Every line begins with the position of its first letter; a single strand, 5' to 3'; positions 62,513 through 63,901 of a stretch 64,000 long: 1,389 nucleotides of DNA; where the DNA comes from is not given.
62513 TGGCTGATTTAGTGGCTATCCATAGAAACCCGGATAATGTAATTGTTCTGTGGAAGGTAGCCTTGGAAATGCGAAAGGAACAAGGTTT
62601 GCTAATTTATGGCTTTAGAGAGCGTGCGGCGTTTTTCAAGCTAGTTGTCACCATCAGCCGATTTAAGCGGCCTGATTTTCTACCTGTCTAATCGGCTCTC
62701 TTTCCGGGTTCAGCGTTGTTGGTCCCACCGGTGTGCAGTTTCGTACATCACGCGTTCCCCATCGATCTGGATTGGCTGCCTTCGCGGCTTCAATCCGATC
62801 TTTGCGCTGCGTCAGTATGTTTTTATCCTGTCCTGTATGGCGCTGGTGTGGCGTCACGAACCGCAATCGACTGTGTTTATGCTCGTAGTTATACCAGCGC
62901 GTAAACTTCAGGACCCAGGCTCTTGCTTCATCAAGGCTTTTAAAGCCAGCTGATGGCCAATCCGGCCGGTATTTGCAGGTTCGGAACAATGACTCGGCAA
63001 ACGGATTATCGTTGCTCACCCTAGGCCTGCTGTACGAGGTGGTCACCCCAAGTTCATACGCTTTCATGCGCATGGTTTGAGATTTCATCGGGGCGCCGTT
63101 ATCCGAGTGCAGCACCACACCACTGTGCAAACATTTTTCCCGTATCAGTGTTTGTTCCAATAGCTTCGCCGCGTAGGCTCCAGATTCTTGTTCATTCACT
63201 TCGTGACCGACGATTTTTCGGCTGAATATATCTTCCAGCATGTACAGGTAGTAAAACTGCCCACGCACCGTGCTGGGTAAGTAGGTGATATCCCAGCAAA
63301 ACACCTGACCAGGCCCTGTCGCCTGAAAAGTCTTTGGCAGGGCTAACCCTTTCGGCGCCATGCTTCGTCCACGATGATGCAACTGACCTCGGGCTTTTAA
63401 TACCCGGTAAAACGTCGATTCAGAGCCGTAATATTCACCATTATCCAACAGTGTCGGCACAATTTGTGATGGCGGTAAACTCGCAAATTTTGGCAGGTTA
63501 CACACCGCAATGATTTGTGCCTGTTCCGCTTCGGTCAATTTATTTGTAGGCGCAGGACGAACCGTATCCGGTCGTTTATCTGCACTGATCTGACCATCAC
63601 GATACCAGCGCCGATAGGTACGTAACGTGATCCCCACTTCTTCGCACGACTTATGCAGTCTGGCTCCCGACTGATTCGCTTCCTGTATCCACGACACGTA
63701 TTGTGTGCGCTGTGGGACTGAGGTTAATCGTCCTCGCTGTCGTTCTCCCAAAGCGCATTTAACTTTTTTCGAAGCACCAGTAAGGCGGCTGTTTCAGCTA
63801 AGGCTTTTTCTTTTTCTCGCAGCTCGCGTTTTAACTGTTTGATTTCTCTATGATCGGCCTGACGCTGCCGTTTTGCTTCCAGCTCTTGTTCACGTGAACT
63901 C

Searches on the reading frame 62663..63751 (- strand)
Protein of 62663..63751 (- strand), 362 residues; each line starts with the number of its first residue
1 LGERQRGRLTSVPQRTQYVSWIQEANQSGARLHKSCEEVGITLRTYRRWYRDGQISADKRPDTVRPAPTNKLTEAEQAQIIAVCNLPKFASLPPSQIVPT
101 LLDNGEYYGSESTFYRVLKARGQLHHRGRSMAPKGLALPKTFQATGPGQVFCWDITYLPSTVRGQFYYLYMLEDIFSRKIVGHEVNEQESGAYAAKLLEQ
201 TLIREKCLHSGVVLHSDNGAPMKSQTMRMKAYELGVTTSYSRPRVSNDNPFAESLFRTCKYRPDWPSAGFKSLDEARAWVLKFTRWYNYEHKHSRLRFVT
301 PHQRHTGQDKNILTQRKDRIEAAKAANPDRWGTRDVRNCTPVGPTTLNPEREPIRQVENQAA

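Call 81: search_protein_families(library=pfam, proteins=[window:62663-63751:-], max_evalue=0.0001)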
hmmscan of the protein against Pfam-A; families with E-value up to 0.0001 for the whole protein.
window:62663-63751:- (362 aa): 3 families
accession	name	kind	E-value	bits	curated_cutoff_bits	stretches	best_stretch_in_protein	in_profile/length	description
PF00665.32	rve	-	5.6e-15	55.9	32.6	1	145-244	2-100/102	Integrase core domain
PF13683.12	rve_3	-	1.3e-13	50.9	26.5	1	235-301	2-67/67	Integrase core domain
PF13565.12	HTH_32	-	1.5e-08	35.5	33.7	1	43-118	2-73/73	Homeodomain-like domain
